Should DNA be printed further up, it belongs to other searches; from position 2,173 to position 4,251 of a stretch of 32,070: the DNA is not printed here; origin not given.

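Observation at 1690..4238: Translationally coupled P-loop NTPase + two-TM protein operon: candidate undescribed defence/abortive-infection-type module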

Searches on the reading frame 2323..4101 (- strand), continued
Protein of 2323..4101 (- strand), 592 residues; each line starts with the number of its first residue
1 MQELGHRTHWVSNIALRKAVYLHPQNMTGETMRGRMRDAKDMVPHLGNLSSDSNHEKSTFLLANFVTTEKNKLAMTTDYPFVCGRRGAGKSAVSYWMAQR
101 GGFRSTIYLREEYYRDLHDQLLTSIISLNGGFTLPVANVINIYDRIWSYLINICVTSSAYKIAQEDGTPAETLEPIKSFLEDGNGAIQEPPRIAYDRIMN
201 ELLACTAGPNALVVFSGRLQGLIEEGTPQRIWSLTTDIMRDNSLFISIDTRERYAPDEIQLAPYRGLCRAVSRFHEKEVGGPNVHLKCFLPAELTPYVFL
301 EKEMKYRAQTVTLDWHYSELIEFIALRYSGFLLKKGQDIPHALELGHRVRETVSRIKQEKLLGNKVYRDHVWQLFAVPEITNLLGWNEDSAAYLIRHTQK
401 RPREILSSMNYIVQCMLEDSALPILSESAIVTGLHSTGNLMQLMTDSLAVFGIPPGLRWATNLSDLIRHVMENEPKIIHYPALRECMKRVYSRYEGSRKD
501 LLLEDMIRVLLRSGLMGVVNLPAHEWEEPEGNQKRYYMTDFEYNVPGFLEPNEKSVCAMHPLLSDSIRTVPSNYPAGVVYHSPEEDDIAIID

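Call 30: predict_structure(alignment_id=A1)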
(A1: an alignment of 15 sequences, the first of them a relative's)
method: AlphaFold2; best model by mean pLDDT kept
length: 561 residues; sequences in the alignment: 15
mean_pLDDT: 88.6   pTM: 0.88
mean pLDDT of the five models: 88.6, 88.4, 88.0, 86.0, 84.8
residues with pLDDT >= 90: 323; 70-90: 211; 50-70: 17; < 50: 10
segments of 3 or more residues with pLDDT < 50: 1-8
pLDDT, mean of each block of 10 residues (from residue 1): 43 90 87 91 94 91 93 93 87 78 84 95 95 90 91 87 92 80 88 83 90 93 83 95 89 93 87 90 92 96 89 96 91 89 95 89 92 96 93 95 93 88 81 91 95 91 83 90 93 85 90 82 95 93 90 61 35
secondary structure, 60 per line:
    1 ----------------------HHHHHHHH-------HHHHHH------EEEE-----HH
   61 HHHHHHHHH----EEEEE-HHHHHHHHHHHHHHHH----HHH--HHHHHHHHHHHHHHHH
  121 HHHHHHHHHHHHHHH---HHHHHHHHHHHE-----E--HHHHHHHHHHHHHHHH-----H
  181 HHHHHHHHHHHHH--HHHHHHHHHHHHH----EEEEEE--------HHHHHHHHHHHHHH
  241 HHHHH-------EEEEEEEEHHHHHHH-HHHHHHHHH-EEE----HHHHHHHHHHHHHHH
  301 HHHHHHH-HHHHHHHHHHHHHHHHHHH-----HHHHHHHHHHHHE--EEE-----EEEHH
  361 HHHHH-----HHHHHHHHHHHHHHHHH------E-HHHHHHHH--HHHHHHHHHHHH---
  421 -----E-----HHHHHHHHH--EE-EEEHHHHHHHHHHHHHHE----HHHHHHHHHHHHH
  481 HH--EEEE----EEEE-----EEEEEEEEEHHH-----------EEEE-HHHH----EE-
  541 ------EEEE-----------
elements in order: H23-30 H38-43 E50-53 H59-69 E74-78 H80-95 H105-135 H139-149 H159-174 H180-193 H196-208 E213-218 H227-245 E253-260 H261-267 H269-277 E279-281 H286-307 H309-327 H333-344 E348-350 E356-358 H359-365 H371-387 H396-403 H406-417 H432-440 E446-448 H449-462 H468-482 E485-488 E493-496 E502-510 E525-528 H530-533 E547-550
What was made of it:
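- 2323..4008 (-): ATPase gene (561 aa from Met32; the maximal ORF extends to 4101). Divergent Sll1717-family, ORC/Cdc6-like AAA+ ATPase. AF2 model pLDDT 88.6 (call 30).
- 3346..3372 (-): Walker B strand and acidic residues, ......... (residues 213-221). Strand 213-218 in the model (call 30).
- On ORC/Cdc6 (STAND-related) clade of AAA+ ATPases: AF2 secondary structure: strand 74-78, then helices 80-208; lid helices 286-387; helix-helix-beta-beta unit at 449-510 (call 30).
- Checked: In the model, a six-helix insert accounts for this spacing (call 30).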

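Call 33: fold_search(model_id=the predicted structure, library=pdb)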
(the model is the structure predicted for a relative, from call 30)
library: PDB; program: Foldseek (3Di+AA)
matches with E <= 10: 614; with E <= 0.001: 1
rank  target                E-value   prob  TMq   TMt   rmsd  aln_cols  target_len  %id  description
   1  9zll_B                4.5e-04  1.00  0.30  0.32  17.5       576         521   11  Complex of N-terminal BrxC walker B, BrxB, and N-termianl PglZ from the Acinetobacter BREX system (released 2026-04-08)
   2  1w5t_C                1.2e-03  0.99  0.24  0.32  13.2       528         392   10  Structure of the Aeropyrum Pernix ORC2 protein (ADPNP-ADP complexes) (released 2004-10-05)
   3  1w5t_A                1.9e-03  0.99  0.28  0.37  11.6       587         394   11  Structure of the Aeropyrum Pernix ORC2 protein (ADPNP-ADP complexes) (released 2004-10-05)
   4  9zdx_A                3.0e-03  0.99  0.31  0.32  16.4       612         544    9  Dimer of ATPase BrxC containing a Walker B mutation and bound to ATP from the Acinetobacter BREX system (released 2026-04-08)
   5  7tjf_E                3.2e-03  0.96  0.25  0.31  19.7       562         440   10  S. cerevisiae ORC bound to 84 bp ARS1 DNA (released 2023-01-18)
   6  7tjj_E                4.6e-03  0.92  0.24  0.30  20.1       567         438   10  S. cerevisiae ORC bound to 84 bp ARS1 DNA and Cdc6 (state 1) with docked Orc6 N-terminal domain (released 2022-10-05)
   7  6pxk_C                4.8e-03  0.95  0.25  0.31  17.3       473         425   11  3.65 Angstroms resolution structure of HslU with an axial-channel plug (released 2020-07-29)
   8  9gjp_E                5.6e-03  0.96  0.26  0.33  19.8       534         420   10  OCCM maturation intermediate stalled with an Arginine Finger mutation in Mcm5: Conformer 2 (released 2025-03-05)
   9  7tjk_E                6.1e-03  0.92  0.25  0.30  20.5       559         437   10  S. cerevisiae ORC bound to 84 bp ARS1 DNA and Cdc6 (state 2) with docked Orc6 N-terminal domain (released 2022-10-05)
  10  3pjr_A                6.1e-03  0.69  0.19  0.17  28.7       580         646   12  HELICASE SUBSTRATE COMPLEX (released 1999-04-08)
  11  8hr8_F                6.7e-03  0.77  0.21  0.16  20.1       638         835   11  Structure of heptameric RdrA ring (released 2023-02-01)
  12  5ji2_E                7.4e-03  0.95  0.24  0.34  19.1       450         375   11  HslU L199Q in HslUV complex (released 2016-11-30)
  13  1w5s_B                7.7e-03  0.97  0.28  0.36  12.3       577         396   12  Structure of the Aeropyrum Pernix ORC2 protein (ADP form) (released 2004-10-05)
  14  1do0_A                8.1e-03  0.93  0.23  0.30  19.0       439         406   11  ORTHORHOMBIC CRYSTAL FORM OF HEAT SHOCK LOCUS U (HSLU) FROM ESCHERICHIA COLI (released 2000-02-18)
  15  7tji_E                8.5e-03  0.90  0.25  0.30  19.0       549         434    9  S. cerevisiae ORC bound to 84 bp ARS1 DNA and Cdc6 (state 2) with flexible Orc6 N-terminal domain (released 2022-10-05)
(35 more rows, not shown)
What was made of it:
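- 2323..4008 (-): Foldseek matches to BrxC, ORC2 and SSO1545 (call 33).
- On ORC/Cdc6 (STAND-related) clade of AAA+ ATPases: Foldseek gives ORC2, Cdc6, BrxC and SSO1545 as top matches (call 33).
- Closest known: BrxC/PglY of BREX and archaeal ORC/Cdc6. Same: Best structural matches: 9zll_B at E=4.5e-4 and 1w5t at E=1.2e-3 (call 33).
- Best Foldseek matches are BrxC (BREX ATPase), archaeal ORC2/Cdc6, SSO1545 and RdrA (call 33). ORC/Cdc6-like fold with a winged-helix-like domain (calls 30, 33).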

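Call 42: search_protein_representatives(alignment_id=A1)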
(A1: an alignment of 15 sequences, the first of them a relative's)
Query: 15 sequences, 558 profile positions. Proteins with E-value up to 0.001 (for the whole library): 1631; up to 1e-10: 785; up to 1e-30: 250. The best 150 are listed.
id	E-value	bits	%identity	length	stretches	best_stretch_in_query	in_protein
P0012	2.0e-234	795.7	-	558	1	1-557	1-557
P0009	1.1e-229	780.0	-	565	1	1-557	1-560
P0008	2.1e-226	769.2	-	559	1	1-556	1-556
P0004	1.7e-216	736.5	-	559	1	1-555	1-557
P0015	8.4e-212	721.0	-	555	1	1-557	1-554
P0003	1.8e-211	720.0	-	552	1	1-557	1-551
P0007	4.0e-211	718.8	-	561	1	3-556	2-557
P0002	1.4e-206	703.8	-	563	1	1-557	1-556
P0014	1.7e-205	700.2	-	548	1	1-550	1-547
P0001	4.6e-202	688.9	-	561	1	1-550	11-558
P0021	2.1e-200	683.4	-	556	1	1-551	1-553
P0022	6.5e-175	599.2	-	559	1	2-550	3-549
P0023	1.8e-169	581.3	-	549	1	2-554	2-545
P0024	1.9e-161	554.8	-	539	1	1-546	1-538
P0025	1.2e-160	552.1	-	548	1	1-547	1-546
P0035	6.9e-91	321.9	-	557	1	17-548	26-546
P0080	1.3e-47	179.0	-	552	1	2-549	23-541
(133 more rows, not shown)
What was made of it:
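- Closest known: NCBIfam NF047389, 'P-loop ATPase, Sll1717 family'. Different: They form a divergent sub-clade of about 30 clusters at 50% identity (call 42).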

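Call 47: find_related_loci(query=A1, collection=genome_contigs, flank=6000)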
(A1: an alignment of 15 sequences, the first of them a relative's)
Query A1 (561 aa) in genome_contigs; peptide patterns used: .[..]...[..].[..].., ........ (x = any residue, [..] = any of these).
28 stretches matched a pattern; 1 encode a relative of the query (tblastn E <= 1e-3); 1 distinct loci.
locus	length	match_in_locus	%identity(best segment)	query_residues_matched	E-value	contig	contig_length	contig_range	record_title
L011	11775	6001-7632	31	14-557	2e-76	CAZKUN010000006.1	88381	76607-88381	MAG TPA_asm: uncultured Armatimonadia bacterium isolate SRP308112_co1_172 genome assembly, contig: NODE_167_length_88381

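Call 49: search_protein_families(library=ncbifam, alignment_id=A5, max_evalue=0.00001)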
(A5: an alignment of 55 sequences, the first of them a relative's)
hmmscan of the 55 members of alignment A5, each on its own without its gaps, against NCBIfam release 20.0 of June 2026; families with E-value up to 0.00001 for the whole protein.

A. member 1, P0001 (561 aa): 1 family
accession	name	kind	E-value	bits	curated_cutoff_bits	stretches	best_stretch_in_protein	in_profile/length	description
NF047389.1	ATPase_Sll1717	subfamily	5.2e-20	72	75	1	21-532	5-450/454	P-loop ATPase, Sll1717 family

B. families by the number of members that match (of 55 scanned): 2 families
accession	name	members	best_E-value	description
NF047389.1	ATPase_Sll1717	55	3.5e-58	P-loop ATPase, Sll1717 family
NF053860.1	DS41_1_antiphage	34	1.6e-12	anti-phage protein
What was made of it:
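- On NCBIfam NF047389 (Sll1717-family P-loop ATPase): 55 of 55 wider relatives found with the clade's own HMM hit NF047389, best E=3.5e-58 (calls 42, 49).
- Closest known: NCBIfam NF047389, 'P-loop ATPase, Sll1717 family'. Same: All 55 sampled members of the wider HMM-defined family match it, best E=3.5e-58 (call 49).
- Closest known: DS-41. Same: 34 of 55 members hit NF053860 (call 49).
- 34 of 55 wider-family members hit NF053860 DS41_1_antiphage, best E=1.6e-12 (call 49).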

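Call 56: find_related_loci(query=A1, collection=metagenome_contigs, flank=10000)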
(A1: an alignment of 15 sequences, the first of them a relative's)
Query A1 (561 aa) in metagenome_contigs; peptide patterns used: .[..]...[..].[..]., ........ (x = any residue, [..] = any of these).
243 stretches matched a pattern; 4 encode a relative of the query (tblastn E <= 1e-3); 4 distinct loci.
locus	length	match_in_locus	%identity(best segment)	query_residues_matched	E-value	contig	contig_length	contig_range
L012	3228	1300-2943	34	15-557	1e-92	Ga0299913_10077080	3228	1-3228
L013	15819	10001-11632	31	14-557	8e-76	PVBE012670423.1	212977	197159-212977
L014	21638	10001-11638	28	15-558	1e-58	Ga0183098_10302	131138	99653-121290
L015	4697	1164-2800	27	15-558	7e-50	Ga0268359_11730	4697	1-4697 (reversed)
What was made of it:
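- Tried and rejected: Only one locus turned up in GTDB species genomes (call 47) and four in JGI metagenome contigs (call 56).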

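Call 57: find_related_loci(query=A1, collection=viral_contigs, flank=10000)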
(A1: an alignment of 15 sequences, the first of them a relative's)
Query A1 (561 aa) in viral_contigs; peptide patterns used: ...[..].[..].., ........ (x = any residue, [..] = any of these).
60 stretches matched a pattern, but none encodes a relative of the query by tblastn (E <= 1e-3).
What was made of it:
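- Tried and rejected: No relatives in IMG/VR viral contigs (call 57).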

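Call 60: search_protein_families(library=pfam, proteins=[L014:11675-12475:+, L007:4263-4952:+, L007:2-2422:+, L001:4060-4815:+, L001:6921-8843:+, L001:1-1224:+, L003:5252-5785:+, L003:8953-9348:+, L002:7289-7636:+, L002:7056-7295:+], max_evalue=0.01)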
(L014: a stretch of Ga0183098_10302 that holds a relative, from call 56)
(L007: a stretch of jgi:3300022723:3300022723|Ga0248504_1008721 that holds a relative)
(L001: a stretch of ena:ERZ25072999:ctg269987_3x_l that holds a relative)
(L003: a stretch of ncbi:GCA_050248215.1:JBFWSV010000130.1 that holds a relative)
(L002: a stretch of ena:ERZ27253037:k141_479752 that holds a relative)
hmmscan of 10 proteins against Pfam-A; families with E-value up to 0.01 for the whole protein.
L014:11675-12475:+ (266 aa): 1 family
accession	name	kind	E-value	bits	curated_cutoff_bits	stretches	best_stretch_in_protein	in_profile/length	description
PF08867.16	FRG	-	3.4e-25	89.2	25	1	29-120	4-91/94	FRG domain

L007:4263-4952:+ (229 aa): 1 family
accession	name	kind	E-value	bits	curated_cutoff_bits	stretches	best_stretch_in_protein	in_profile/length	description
PF19560.4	DUF6082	-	0.00064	19.8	26.7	1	45-134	4-77/163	Family of unknown function (DUF6082)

L007:2-2422:+ (806 aa): 11 families
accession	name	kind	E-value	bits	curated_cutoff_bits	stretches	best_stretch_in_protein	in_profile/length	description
PF13620.12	CarboxypepD_reg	-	2.2e-34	118.1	32.3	4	415-478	2-72/82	Carboxypeptidase regulatory-like domain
PF13715.12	CarbopepD_reg_2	-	3.4e-13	49.9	32.2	0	415-450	1-39/88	CarboxypepD_reg-like domain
PF08281.18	Sigma70_r4_2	-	2e-12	47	25.7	1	51-97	7-53/54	Sigma-70, region 4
PF00775.27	Dioxygenase_C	-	5e-11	42.8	27.3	0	507-583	27-99/182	Dioxygenase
PF25020.1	TTR_TEN1-4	-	1.4e-10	41.4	27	0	512-538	9-35/86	Teneurin TTR-like domain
PF02369.22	Big_1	-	1e-07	32.4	34.9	0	226-270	20-69/93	Bacterial Ig-like domain (group 1)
PF04545.22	Sigma70_r4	-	2.8e-07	30.4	24.1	1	60-99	10-49/50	Sigma-70, region 4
PF15976.11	CooC_C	-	4.1e-06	27.2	29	0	415-452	19-56/93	CS1-pili formation C-terminal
PF16371.11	MetallophosN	-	5.7e-06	26.9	35.6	0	417-455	1-37/77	N terminal of Calcineurin-like phosphoesterase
PF20598.4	DUF6795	-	8.6e-05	23.2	27.4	0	323-372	7-46/103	Domain of unknown function (DUF6795)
PF13384.12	HTH_23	-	0.00037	20.7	24.6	1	60-88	6-35/50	Homeodomain-like domain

L001:4060-4815:+ (251 aa): 0 families

L001:6921-8843:+ (640 aa): 0 families

L001:1-1224:+ (407 aa): 2 families
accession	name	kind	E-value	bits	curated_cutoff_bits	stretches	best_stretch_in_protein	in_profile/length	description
PF19658.4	DUF6161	-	2.5e-88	295.6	27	1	172-393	2-215/216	Family of unknown function (DUF6161)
PF20237.3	DUF6594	-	0.0005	20.5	30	1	162-330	48-221/238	Family of unknown function (DUF6594)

L003:5252-5785:+ (177 aa): 1 family
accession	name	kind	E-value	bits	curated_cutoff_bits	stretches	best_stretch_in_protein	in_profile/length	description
PF01609.27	DDE_Tnp_1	-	0.0054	16.9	23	1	51-111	140-198/200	Transposase DDE domain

L003:8953-9348:+ (131 aa): 0 families

L002:7289-7636:+ (115 aa): 0 families

L002:7056-7295:+ (79 aa): 0 families
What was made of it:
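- L014 and L015 carry an FRG domain protein instead (Pfam E=3.4e-25; call 60). Swapping the partner for an FRG domain (call 60) fits a sensor-effector logic better. The partner is replaced by an FRG domain (call 60).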

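Call 61: search_dna_similar(query=P0001, collection=plasmids, mode=protein, max_evalue=0.001, max_rows=25)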
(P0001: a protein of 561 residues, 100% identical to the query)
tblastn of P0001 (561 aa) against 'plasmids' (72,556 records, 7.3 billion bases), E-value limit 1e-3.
No match.

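Call 65: find_encoding_contigs(protein=P0017, flank=6000, max_places=3)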
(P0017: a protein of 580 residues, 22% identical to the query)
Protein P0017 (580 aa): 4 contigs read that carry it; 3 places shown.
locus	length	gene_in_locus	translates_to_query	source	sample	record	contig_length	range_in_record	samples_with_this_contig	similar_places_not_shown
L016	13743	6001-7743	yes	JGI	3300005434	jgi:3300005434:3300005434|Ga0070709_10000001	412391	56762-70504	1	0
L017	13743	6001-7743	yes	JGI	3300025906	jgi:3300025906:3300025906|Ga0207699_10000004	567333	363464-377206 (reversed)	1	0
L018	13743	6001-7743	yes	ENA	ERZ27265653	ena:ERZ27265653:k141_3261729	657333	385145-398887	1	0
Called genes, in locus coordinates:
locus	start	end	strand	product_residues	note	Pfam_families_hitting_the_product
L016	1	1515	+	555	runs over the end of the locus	PF01171:ATP_bind_3, PF11734:TilS_C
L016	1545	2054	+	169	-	PF00156:Pribosyltran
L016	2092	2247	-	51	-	-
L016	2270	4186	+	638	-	PF06480:FtsH_ext (weak), PF06068:TIP49 (weak), PF00004:AAA, PF07728:AAA_5 (weak), PF17862:AAA_lid_3, PF01434:Peptidase_M41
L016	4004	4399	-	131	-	-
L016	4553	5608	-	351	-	PF00106:adh_short (faint), PF01073:3Beta_HSD, PF01370:Epimerase, PF05368:NmrA (weak), PF16363:GDP_Man_Dehyd, PF07993:NAD_binding_4, PF13460:NAD_binding_10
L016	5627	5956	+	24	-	-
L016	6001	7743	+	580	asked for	-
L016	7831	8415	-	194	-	PF06736:TMEM175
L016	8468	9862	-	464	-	PF01425:Amidase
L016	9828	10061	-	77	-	-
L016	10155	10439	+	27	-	-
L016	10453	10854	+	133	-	PF00903:Glyoxalase, PF22677:Ble-like_N (weak)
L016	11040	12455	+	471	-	PF13360:PQQ_2, PF01011:PQQ (faint), PF00036:EF-hand_1 (faint), PF13405:EF-hand_6 (faint), PF13360:PQQ_2 (weak)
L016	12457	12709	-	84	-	-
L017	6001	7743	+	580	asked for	-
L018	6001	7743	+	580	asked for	-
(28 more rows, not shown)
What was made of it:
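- Distant family members such as P0017 sit among housekeeping genes (TilS, FtsH) as single genes (call 65).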

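Call 66: find_encoding_contigs(protein=P0016, flank=6000, max_places=3)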
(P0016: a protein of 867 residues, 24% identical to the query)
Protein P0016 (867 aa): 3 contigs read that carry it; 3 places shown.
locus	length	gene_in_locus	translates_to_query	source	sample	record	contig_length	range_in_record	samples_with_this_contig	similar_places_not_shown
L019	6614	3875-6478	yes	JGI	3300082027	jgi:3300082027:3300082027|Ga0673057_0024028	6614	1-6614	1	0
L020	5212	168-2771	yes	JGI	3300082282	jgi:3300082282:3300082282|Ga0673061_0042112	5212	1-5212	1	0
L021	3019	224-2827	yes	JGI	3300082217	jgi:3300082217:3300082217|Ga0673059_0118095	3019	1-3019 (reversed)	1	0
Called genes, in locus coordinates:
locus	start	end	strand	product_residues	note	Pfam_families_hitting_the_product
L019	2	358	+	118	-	?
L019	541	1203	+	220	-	PF00182:Glyco_hydro_19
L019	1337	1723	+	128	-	-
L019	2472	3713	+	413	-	PF14690:Zn_ribbon_ISL3 (weak), PF13542:HTH_Tnp_ISL3, PF01610:DDE_Tnp_ISL3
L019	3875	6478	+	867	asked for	PF00069:Pkinase, PF07714:PK_Tyr_Ser-Thr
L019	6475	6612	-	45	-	?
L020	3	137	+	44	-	?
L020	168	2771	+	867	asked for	PF00069:Pkinase, PF07714:PK_Tyr_Ser-Thr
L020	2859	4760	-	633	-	PF07691:PA14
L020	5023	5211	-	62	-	?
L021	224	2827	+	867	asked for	PF00069:Pkinase, PF07714:PK_Tyr_Ser-Thr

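Call 69: search_protein_families(library=padloc, alignment_id=A6, max_evalue=0.00001)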
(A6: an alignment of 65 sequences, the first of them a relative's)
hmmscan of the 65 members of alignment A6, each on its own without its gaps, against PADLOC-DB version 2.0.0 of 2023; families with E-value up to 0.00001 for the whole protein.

A. member 1, L001:1-1224:+ (407 aa): 1 family
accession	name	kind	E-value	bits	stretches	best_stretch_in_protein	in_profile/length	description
PDLC02354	AbiZ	-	6.4e-28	96.2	1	173-392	176-384/398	AbiZ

B. families by the number of members that match (of 65 scanned): 183 families (the first 25 are shown)
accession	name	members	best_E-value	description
PDLC02630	DrmD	2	2.8e-56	DrmD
PDLC04134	mad2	2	1.4e-09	mads_2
PDLC03259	MTase_II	1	4.5e-94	Type II methyltransferase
PDLC03350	MTase_II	1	1.3e-63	Type II methyltransferase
PDLC04175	HEC-01A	1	3.2e-61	-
PDLC03353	MTase_II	1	9.3e-56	Type II methyltransferase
PDLC03283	MTase_II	1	1e-55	Type II methyltransferase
PDLC04938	PDC-S15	1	4.6e-53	-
PDLC04177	HEC-01A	1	1.4e-46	-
PDLC04182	HEC-01A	1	3.8e-45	-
PDLC04178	HEC-01A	1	3.7e-42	-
PDLC04176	HEC-01A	1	1.1e-40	-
PDLC03387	MTase_II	1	2.3e-37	Type II methyltransferase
PDLC04183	HEC-01A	1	3.6e-36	-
PDLC04174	HEC-01A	1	5e-36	-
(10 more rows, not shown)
